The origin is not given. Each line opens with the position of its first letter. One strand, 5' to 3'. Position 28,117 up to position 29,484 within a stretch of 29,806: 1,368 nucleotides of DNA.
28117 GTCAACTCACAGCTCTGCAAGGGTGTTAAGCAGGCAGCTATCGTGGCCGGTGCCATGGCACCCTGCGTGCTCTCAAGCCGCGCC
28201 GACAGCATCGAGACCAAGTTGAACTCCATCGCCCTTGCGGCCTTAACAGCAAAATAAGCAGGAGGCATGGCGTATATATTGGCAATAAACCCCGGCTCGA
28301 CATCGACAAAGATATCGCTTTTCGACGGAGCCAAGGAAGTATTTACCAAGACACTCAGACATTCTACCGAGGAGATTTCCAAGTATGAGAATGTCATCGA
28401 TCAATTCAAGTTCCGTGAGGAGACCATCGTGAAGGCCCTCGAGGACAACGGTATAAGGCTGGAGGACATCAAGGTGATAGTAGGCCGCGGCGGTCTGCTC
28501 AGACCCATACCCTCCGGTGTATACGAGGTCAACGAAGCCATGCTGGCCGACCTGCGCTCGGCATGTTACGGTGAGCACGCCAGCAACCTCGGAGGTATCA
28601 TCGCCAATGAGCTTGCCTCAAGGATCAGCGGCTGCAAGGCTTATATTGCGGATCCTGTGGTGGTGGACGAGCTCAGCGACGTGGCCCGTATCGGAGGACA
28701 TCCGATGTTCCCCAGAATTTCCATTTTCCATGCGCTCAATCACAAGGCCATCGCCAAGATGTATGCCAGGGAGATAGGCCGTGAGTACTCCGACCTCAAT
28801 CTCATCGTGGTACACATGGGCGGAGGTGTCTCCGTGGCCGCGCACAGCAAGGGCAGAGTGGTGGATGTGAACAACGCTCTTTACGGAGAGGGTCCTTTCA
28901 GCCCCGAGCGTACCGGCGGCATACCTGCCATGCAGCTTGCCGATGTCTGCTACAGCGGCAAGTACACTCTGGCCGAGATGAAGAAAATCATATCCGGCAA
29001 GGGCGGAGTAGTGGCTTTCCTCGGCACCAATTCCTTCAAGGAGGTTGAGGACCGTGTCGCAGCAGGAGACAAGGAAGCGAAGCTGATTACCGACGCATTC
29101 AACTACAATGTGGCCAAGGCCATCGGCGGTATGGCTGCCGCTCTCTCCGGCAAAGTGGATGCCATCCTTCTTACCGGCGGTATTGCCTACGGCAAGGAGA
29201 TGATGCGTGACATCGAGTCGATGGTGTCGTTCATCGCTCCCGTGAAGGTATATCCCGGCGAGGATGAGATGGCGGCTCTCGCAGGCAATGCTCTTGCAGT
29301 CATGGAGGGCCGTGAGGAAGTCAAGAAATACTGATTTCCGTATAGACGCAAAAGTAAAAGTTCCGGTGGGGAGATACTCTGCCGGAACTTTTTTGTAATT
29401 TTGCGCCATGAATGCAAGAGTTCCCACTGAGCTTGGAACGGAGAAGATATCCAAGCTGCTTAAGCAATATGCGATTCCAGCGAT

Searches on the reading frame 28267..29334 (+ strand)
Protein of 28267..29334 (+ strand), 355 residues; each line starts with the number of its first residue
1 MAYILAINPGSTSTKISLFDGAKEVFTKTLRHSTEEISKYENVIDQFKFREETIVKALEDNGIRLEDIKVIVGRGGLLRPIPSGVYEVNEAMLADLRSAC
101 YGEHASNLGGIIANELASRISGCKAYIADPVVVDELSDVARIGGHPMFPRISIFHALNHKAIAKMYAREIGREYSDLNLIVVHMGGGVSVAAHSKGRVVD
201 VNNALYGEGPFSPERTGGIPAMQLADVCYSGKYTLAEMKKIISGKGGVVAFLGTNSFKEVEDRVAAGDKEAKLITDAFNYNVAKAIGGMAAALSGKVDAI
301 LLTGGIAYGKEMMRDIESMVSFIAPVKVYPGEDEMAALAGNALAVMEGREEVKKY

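Call 11: search_protein_families(library=pfam, proteins=[window:28267-29334:+], max_evalue=0.01)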
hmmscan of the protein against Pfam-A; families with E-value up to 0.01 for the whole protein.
window:28267-29334:+ (355 aa): 2 families
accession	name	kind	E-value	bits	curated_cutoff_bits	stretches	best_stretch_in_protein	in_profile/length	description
PF00871.23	Acetate_kinase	-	1.3e-21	77.2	22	1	154-314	177-340/392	Acetokinase family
PF01869.26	BcrAD_BadFG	-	6.2e-06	26.4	31.5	0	10-73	6-68/271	BadF/BadG/BcrA/BcrD ATPase family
